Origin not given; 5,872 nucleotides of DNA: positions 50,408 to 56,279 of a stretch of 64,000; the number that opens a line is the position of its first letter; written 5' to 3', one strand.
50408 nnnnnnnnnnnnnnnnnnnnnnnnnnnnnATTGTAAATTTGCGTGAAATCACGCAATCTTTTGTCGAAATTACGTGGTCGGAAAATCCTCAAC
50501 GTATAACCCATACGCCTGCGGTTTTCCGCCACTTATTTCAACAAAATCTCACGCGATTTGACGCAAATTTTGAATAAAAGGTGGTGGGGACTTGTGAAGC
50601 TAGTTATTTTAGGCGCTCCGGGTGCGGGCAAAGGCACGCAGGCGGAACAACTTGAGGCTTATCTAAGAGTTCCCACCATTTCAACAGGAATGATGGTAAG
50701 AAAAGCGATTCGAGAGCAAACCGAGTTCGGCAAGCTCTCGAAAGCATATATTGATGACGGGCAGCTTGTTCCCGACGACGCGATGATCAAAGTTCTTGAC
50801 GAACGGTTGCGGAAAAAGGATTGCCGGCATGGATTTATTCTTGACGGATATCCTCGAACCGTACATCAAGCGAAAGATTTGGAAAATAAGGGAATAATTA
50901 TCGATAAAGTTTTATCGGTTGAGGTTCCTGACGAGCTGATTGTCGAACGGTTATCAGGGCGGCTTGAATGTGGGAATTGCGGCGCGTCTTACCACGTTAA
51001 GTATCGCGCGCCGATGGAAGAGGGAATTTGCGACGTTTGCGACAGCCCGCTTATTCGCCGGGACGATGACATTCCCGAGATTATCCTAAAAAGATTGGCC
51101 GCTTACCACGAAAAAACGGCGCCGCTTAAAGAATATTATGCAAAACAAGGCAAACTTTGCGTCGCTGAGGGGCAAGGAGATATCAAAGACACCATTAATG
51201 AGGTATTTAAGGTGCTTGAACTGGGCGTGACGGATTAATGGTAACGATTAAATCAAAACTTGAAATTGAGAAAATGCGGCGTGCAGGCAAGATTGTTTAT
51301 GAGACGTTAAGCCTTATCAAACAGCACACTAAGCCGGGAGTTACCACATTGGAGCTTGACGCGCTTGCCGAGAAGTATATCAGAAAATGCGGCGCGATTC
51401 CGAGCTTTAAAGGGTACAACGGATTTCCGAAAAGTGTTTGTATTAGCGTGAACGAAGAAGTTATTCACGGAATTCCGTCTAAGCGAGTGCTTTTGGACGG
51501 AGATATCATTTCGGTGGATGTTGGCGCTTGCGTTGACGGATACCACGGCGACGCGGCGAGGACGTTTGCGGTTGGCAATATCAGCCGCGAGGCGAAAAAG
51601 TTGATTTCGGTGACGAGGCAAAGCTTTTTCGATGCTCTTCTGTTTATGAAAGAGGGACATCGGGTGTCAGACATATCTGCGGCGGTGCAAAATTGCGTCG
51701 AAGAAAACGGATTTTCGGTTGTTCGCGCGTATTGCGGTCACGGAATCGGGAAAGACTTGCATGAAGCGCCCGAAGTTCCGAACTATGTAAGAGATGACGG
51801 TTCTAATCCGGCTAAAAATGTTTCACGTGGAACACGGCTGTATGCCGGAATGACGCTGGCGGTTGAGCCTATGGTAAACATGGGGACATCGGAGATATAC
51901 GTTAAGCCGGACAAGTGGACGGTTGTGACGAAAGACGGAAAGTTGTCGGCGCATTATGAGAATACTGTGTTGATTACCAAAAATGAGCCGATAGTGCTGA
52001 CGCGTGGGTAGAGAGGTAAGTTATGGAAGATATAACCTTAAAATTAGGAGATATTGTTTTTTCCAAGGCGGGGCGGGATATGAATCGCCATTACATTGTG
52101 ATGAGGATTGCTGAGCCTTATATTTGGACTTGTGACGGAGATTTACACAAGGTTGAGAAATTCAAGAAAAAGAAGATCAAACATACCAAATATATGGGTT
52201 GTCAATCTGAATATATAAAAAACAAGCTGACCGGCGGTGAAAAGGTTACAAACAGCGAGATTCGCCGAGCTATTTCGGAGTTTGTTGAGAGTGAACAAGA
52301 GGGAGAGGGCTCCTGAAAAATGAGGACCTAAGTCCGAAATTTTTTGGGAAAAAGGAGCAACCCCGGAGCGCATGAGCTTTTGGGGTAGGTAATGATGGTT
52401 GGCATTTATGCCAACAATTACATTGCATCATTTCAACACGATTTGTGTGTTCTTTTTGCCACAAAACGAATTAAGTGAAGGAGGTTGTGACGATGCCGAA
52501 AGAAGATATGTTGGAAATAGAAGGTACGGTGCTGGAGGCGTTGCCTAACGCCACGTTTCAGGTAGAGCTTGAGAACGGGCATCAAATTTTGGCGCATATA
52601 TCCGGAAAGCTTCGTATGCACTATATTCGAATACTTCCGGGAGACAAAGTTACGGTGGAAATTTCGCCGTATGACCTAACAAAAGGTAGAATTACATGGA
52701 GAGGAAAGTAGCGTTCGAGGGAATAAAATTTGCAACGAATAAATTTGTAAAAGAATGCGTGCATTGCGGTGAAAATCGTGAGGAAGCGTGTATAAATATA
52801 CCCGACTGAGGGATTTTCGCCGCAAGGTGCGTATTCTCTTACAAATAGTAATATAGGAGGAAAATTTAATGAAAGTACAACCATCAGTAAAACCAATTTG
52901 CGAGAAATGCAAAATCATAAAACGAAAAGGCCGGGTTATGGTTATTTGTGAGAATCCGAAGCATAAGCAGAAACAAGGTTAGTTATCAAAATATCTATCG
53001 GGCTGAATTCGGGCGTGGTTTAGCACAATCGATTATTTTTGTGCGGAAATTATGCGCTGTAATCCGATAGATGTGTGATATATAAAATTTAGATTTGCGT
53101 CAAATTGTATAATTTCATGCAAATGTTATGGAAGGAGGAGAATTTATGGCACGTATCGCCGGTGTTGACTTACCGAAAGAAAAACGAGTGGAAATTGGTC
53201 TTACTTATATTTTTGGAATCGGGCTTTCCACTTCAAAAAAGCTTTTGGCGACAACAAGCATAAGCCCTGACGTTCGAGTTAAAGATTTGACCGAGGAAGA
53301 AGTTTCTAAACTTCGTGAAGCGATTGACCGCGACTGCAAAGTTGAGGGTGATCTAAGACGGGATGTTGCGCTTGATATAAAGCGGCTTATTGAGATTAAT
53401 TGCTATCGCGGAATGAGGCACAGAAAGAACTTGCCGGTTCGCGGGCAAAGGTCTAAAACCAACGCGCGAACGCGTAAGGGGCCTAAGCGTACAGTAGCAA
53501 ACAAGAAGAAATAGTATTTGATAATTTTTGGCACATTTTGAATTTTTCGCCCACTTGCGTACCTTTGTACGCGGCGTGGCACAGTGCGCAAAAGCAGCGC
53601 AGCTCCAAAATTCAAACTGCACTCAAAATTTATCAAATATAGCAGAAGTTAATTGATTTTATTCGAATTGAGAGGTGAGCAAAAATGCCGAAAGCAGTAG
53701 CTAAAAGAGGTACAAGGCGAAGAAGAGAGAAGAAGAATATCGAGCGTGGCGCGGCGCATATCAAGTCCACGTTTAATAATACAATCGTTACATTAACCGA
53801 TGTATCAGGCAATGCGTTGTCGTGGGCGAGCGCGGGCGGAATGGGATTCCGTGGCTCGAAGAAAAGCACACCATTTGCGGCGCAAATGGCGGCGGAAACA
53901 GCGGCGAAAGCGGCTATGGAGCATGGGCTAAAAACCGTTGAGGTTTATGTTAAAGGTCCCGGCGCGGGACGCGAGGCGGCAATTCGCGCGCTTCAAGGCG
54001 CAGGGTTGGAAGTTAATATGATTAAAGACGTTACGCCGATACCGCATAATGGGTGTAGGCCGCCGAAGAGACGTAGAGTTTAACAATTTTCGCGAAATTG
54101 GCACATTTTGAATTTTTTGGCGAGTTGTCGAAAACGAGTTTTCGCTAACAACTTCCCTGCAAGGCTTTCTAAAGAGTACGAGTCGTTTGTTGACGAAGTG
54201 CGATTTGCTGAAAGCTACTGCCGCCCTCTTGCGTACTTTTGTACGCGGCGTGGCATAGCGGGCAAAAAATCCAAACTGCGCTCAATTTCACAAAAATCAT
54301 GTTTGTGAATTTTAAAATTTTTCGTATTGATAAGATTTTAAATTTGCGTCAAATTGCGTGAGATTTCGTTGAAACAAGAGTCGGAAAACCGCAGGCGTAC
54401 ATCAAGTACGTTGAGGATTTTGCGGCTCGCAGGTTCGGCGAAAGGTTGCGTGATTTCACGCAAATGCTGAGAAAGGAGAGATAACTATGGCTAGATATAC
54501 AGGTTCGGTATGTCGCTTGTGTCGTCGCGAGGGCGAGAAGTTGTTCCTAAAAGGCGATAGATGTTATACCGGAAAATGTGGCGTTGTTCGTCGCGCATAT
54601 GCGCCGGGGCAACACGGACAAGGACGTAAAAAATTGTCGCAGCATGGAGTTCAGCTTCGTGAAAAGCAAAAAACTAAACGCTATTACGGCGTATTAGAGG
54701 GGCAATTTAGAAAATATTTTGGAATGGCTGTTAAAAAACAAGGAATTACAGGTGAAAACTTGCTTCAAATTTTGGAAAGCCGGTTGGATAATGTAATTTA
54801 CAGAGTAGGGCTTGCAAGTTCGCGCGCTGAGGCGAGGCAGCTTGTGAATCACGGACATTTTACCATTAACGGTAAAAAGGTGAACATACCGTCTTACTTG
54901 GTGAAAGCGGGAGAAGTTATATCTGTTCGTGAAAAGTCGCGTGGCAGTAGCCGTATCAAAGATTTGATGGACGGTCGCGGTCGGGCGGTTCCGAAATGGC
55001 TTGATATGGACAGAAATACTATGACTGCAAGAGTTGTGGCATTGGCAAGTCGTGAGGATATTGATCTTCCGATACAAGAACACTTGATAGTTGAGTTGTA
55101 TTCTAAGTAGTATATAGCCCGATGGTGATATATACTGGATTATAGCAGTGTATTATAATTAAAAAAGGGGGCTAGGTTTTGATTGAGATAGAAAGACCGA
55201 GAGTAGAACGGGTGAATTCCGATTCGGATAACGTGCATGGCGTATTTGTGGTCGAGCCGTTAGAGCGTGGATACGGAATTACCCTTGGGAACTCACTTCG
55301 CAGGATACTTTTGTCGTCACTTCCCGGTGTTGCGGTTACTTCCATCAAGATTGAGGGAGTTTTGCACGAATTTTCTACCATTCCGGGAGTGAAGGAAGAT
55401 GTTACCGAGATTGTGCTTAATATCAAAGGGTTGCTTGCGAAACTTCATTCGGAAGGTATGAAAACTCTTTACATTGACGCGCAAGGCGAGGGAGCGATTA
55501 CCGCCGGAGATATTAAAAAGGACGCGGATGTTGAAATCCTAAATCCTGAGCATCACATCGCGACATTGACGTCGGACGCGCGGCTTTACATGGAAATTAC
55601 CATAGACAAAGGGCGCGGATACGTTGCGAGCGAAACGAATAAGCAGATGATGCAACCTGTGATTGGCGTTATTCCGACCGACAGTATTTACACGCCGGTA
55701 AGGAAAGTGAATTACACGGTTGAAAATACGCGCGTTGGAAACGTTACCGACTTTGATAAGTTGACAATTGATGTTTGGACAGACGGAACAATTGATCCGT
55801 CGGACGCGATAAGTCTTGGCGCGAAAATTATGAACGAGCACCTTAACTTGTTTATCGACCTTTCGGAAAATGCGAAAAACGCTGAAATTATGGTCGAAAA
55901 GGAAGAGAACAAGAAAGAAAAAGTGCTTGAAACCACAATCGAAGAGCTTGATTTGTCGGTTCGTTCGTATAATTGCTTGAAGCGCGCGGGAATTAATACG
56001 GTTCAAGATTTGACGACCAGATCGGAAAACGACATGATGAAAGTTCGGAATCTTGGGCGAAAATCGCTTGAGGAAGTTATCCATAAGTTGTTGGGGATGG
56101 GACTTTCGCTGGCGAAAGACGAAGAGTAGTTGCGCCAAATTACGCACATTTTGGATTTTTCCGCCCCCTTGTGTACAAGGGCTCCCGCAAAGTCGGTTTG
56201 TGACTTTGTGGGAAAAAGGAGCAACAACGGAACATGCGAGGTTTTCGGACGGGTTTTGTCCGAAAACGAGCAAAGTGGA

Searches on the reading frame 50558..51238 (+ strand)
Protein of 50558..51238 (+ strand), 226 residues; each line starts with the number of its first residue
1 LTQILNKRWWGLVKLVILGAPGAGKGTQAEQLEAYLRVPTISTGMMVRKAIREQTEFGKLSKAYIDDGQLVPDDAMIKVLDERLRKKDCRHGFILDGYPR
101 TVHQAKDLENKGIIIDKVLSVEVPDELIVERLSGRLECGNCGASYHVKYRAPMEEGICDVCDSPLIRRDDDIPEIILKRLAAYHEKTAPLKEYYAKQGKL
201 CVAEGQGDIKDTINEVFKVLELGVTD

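Call 69: search_protein_families(library=pfam, proteins=[window:50558-51238:+], max_evalue=0.00001)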
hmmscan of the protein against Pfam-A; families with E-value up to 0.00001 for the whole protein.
window:50558-51238:+ (226 aa): 4 families
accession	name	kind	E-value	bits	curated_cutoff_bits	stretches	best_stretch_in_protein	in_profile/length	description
PF00406.28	ADK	-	6.8e-48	163.1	26.8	1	17-198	1-150/151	Adenylate kinase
PF13207.12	AAA_17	-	8.3e-22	78.4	27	1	18-134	1-121/136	AAA domain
PF05191.20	ADK_lid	-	8.4e-14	51.6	26.6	1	135-170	1-36/36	Adenylate kinase, active site lid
PF17213.9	Hydin_ADK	-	1.5e-06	28.9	27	0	70-97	168-195/196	Hydin Adenylate kinase-like domain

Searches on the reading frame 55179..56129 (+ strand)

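Call 69: search_protein_families(library=pfam, proteins=[window:55179-56129:+], max_evalue=0.00001)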
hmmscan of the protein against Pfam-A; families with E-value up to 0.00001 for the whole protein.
window:55179-56129:+ (316 aa): 3 families
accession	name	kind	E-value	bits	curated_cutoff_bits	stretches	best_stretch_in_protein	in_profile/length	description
PF01000.31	RNA_pol_A_bac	-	1.7e-36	125.5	33.9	1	56-172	1-119/119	RNA polymerase Rpb3/RpoA insert domain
PF03118.21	RNA_pol_A_CTD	-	2.7e-28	97.9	23.8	1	241-304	2-65/67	Bacterial RNA polymerase, alpha chain C terminal domain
PF01193.29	RNA_pol_L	-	4.6e-28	97.2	24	1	26-222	1-74/74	RNA polymerase Rpb3/Rpb11 dimerisation domain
